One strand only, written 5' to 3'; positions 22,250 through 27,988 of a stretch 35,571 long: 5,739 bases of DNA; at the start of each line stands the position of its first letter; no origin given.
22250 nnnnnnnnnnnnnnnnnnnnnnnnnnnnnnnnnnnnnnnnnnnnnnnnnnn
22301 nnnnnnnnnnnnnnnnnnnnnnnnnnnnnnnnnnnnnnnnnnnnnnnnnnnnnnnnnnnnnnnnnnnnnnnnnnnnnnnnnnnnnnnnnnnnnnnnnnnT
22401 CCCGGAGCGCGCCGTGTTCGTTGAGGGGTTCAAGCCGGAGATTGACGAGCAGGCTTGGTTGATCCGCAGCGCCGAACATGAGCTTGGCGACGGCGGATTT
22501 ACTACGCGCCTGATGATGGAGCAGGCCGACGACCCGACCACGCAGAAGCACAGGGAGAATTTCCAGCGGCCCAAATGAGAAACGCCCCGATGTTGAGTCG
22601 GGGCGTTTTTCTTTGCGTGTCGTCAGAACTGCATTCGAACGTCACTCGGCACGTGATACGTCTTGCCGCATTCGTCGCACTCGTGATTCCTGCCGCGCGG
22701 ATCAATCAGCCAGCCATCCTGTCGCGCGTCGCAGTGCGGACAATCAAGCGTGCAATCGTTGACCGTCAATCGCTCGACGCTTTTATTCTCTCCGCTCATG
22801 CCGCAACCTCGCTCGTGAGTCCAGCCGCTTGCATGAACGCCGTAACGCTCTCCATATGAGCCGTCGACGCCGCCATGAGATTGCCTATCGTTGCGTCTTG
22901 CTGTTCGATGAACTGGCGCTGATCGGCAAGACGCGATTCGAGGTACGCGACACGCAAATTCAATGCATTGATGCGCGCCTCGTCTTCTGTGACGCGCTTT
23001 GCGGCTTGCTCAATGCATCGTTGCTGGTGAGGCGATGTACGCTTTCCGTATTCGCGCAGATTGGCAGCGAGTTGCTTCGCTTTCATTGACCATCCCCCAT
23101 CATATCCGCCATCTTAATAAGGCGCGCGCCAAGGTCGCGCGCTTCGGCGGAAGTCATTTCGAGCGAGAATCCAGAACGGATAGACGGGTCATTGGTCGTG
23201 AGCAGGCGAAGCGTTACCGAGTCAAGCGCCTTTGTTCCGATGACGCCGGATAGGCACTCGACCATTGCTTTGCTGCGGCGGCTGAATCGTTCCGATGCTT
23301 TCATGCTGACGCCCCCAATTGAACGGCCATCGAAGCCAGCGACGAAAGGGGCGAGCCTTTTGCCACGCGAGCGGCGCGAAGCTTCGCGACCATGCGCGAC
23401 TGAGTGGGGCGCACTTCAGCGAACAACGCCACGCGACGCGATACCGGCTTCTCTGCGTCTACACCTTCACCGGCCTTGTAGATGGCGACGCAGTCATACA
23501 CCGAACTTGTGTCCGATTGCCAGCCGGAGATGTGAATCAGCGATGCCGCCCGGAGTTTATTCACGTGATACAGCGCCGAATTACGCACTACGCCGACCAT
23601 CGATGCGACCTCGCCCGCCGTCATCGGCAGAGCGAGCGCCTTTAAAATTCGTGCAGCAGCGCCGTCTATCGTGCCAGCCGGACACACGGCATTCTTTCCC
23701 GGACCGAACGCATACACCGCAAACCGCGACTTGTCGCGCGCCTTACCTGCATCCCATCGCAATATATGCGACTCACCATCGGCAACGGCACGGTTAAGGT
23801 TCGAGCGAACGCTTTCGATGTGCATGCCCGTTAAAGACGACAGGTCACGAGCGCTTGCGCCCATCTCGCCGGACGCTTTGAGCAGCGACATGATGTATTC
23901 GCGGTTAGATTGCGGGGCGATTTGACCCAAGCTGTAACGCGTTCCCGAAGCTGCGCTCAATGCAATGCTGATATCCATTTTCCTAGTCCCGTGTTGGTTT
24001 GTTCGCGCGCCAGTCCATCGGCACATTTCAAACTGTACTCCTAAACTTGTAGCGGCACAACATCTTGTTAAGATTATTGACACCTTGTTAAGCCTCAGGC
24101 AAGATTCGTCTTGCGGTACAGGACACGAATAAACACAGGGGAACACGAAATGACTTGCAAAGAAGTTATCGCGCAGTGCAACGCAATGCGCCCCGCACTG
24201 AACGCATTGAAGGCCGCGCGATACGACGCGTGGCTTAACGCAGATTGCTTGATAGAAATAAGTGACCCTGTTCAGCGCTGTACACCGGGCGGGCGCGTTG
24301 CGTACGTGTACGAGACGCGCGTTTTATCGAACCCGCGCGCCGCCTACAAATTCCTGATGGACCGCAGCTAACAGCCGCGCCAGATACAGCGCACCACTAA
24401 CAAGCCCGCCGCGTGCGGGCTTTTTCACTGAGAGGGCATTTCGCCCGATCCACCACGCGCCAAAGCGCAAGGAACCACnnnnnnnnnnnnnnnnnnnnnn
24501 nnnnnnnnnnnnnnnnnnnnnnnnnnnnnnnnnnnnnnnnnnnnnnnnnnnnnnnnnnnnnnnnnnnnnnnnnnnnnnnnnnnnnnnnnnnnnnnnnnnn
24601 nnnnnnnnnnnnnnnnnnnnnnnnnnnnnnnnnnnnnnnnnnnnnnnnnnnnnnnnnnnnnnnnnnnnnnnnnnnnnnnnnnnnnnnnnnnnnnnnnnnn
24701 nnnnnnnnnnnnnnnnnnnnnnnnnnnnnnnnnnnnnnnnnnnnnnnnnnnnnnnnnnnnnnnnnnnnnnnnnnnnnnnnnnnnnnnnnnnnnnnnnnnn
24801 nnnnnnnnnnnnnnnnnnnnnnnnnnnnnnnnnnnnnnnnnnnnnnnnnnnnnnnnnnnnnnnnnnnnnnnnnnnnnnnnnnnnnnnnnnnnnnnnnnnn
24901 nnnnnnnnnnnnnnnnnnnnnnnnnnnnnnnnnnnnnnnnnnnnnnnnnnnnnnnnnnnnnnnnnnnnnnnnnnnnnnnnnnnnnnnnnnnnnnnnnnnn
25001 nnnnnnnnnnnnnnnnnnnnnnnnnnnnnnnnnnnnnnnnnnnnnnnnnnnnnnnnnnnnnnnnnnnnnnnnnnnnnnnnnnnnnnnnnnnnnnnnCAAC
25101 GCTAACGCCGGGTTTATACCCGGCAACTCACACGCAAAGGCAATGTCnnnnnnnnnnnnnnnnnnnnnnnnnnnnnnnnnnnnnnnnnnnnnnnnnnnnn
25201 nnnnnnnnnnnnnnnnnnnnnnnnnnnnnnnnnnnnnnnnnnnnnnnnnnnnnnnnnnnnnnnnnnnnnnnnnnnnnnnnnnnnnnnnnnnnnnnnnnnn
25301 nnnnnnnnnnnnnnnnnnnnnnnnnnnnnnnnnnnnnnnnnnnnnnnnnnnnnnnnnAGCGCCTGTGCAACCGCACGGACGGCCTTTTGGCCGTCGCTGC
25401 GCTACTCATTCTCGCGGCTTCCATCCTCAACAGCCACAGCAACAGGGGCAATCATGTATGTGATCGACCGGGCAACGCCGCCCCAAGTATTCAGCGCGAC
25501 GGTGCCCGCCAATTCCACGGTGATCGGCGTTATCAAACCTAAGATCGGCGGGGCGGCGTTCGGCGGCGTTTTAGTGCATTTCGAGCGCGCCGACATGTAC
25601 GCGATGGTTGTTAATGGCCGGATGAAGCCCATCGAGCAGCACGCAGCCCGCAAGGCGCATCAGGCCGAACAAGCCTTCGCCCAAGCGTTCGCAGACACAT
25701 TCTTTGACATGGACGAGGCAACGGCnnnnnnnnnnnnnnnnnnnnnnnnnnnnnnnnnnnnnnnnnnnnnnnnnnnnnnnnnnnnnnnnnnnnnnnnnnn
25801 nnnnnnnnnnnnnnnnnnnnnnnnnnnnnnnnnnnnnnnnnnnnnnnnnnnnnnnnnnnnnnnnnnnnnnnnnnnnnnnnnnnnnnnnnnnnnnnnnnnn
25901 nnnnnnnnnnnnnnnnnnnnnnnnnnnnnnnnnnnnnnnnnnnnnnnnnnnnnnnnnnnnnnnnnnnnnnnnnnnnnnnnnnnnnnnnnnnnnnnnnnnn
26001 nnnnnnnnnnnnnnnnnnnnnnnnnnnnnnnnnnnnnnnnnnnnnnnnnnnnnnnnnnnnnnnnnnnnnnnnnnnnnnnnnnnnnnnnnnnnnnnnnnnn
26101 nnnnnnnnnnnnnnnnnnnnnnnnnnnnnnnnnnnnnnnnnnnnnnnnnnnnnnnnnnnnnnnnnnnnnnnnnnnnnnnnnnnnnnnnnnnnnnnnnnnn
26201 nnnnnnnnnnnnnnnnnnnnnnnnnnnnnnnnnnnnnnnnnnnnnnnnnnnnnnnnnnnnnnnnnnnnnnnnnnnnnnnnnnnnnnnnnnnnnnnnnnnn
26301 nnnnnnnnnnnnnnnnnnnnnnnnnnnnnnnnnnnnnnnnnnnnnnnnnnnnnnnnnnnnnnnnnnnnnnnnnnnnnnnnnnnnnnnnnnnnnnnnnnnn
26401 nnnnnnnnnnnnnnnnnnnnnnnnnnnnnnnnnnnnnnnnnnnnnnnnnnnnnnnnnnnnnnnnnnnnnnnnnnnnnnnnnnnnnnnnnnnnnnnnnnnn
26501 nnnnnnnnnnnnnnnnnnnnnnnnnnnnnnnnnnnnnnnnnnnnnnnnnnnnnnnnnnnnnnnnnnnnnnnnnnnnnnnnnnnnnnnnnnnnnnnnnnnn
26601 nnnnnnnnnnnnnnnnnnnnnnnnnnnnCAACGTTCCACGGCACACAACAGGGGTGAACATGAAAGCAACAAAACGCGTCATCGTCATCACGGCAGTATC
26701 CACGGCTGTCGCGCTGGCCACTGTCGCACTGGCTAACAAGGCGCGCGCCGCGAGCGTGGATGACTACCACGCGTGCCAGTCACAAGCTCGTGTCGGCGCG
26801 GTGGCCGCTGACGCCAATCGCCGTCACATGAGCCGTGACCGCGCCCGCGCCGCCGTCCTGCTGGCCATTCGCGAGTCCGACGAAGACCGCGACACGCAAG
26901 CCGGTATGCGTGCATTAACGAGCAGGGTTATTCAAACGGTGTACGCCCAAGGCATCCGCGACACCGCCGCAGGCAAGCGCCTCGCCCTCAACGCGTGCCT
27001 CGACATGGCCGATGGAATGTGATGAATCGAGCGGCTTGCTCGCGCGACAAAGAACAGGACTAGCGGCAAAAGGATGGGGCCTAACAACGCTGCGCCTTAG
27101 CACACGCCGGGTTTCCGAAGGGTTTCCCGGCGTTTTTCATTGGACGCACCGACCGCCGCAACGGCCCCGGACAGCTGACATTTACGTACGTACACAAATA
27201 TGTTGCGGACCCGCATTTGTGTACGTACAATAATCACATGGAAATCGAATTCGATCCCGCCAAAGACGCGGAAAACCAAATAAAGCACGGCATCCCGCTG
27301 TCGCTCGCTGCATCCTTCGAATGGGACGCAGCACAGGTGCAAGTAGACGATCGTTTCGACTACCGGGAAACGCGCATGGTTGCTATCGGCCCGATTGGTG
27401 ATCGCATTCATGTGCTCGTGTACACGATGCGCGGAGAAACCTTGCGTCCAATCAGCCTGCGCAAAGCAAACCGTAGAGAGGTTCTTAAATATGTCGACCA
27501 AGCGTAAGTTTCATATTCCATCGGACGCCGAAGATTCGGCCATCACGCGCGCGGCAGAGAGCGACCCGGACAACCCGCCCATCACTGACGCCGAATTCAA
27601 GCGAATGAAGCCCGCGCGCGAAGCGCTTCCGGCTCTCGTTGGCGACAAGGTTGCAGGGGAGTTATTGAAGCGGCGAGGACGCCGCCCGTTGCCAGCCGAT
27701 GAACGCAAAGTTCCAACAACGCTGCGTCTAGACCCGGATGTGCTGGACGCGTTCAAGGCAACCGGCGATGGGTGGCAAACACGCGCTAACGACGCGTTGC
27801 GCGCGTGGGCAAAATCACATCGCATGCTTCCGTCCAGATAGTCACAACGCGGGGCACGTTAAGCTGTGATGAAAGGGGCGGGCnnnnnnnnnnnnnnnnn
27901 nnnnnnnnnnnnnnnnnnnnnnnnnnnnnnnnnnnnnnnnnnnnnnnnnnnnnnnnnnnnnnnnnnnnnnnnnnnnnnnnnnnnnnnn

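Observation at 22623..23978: Four-gene translationally coupled operon in the post-gpD cargo slot, ending in an unannotated zinc-ribbon ORF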

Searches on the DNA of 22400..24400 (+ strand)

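Call 8: search_dna_similar(query=window:22400-24400:+, collection=phages, mode=distant, max_rows=30)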
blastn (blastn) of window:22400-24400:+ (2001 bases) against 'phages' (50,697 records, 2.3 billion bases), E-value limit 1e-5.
No match.

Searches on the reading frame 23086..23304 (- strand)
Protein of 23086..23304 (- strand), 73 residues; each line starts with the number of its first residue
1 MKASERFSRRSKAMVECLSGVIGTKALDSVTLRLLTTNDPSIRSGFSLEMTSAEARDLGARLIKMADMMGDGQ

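Call 6: search_protein_families(library=pfam, proteins=[window:23086-23304:-], max_evalue=0.1)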
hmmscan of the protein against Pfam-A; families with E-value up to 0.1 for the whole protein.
window:23086-23304:- (73 aa): 0 families

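Call 7: search_protein_families(library=phrogs, proteins=[window:23086-23304:-], max_evalue=0.1)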
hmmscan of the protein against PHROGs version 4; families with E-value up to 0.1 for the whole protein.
window:23086-23304:- (73 aa): 0 families

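Call 9: search_protein_families(library=padloc, proteins=[window:23086-23304:-], max_evalue=0.1)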
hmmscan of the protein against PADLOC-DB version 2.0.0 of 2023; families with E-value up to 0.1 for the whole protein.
window:23086-23304:- (73 aa): 0 families

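Call 10: search_protein_families(library=ncbifam, proteins=[window:23086-23304:-], max_evalue=0.1)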
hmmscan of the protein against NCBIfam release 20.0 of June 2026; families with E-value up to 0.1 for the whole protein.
window:23086-23304:- (73 aa): 0 families

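Call 45: list_cluster_members(proteins=[window:23086-23304:-, window:22799-23086:-, window:22626-22799:-, window:23304-23978:-, window:24150-24368:+])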
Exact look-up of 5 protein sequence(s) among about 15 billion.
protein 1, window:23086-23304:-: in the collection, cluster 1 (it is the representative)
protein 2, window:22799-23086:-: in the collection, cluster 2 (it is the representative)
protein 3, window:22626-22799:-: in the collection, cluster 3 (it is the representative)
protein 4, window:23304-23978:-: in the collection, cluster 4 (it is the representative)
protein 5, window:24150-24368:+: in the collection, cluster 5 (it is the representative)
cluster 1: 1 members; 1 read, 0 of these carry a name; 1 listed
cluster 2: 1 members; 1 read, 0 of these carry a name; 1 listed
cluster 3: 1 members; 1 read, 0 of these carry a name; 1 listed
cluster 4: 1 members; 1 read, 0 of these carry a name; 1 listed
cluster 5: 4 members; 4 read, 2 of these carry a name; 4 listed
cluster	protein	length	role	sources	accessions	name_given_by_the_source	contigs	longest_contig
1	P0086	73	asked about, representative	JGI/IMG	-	-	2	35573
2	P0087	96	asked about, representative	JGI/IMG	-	-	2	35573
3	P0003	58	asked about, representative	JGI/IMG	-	-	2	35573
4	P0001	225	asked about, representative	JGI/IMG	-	-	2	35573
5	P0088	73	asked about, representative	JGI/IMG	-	-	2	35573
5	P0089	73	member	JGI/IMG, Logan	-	hypothetical protein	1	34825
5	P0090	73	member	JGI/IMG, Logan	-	hypothetical protein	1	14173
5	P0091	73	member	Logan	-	-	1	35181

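Call 46: find_related_loci(query=window:23086-23304:-, collection=viral_contigs, flank=5000)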
Query window:23086-23304:- (73 aa) in viral_contigs; peptide patterns used: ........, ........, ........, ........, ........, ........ (x = any residue, [..] = any of these).
25 stretches matched a pattern, but none encodes a relative of the query by tblastn (E <= 1e-3).

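Call 47: find_encoding_contigs(protein=P0091, flank=7000, max_places=3)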
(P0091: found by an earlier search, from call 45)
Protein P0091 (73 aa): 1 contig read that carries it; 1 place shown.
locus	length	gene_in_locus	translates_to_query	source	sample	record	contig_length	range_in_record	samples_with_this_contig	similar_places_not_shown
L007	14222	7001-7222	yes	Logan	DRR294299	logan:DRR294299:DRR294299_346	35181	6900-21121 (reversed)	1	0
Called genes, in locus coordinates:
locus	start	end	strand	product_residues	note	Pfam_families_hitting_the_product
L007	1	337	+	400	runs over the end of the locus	PF22671:Gp18_domIII_N, PF04984:Phage_sheath_1, PF17482:Phage_sheath_1C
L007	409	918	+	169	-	PF04985:Phage_tube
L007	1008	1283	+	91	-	PF10109:Phage_TAC_7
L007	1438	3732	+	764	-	-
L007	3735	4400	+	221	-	PF06995:Phage_P2_GpU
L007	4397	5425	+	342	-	PF05954:Phage_GPD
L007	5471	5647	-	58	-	-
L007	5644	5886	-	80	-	-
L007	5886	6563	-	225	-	PF12840:HTH_20 (faint)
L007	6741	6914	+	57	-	-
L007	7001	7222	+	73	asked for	-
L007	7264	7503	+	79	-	-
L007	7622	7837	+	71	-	-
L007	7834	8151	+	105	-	-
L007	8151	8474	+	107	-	-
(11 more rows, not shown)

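Call 48: find_encoding_contigs(protein=P0090, flank=7000, max_places=3)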
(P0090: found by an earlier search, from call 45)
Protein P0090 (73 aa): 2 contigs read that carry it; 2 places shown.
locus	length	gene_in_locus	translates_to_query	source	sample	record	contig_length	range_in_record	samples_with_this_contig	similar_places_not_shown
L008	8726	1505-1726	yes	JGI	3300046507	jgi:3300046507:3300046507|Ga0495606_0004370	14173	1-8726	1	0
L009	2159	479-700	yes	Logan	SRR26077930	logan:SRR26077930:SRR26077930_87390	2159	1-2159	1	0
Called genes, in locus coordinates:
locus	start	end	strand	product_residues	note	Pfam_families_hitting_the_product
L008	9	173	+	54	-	-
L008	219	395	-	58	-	-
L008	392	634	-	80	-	-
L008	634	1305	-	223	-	-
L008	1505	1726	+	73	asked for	-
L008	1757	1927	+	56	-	-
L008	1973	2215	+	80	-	-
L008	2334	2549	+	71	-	-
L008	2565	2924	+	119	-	-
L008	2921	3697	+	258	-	-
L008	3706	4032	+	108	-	-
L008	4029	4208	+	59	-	-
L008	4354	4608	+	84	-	PF05016:ParE_toxin (weak)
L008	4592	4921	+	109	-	PF01381:HTH_3 (weak), PF13560:HTH_31 (weak)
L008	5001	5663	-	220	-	PF00239:Resolvase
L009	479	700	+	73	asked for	-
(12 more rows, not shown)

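Call 63: search_dna_similar(query=window:23086-23304:-, collection=phages, mode=protein, max_evalue=1, max_rows=15)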
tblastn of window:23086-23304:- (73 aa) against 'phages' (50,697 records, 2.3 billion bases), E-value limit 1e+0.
No match.

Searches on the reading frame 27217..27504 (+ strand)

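Call 93: search_protein_families(library=pfam, proteins=[window:27217-27504:+], max_evalue=0.001)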
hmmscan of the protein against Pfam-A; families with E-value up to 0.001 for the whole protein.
window:27217-27504:+ (96 aa): 1 family
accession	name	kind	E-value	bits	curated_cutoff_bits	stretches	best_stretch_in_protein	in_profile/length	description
PF04365.19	BrnT_toxin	-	4.1e-21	75.5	34.5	1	12-88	1-77/77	Ribonuclease toxin, BrnT, of type II toxin-antitoxin system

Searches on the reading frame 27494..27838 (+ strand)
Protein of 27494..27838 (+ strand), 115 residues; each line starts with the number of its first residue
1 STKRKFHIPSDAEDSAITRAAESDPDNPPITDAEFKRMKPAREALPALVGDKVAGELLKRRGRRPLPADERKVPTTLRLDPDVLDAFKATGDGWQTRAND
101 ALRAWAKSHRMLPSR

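Call 93: search_protein_families(library=pfam, proteins=[window:27494-27838:+], max_evalue=0.001)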
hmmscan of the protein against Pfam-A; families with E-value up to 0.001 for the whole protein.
window:27494-27838:+ (115 aa): 1 family
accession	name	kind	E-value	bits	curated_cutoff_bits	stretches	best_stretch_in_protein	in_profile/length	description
PF14384.12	BrnA_antitoxin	-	1.5e-25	89.8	26.1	1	26-106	1-68/68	BrnA antitoxin of type II toxin-antitoxin system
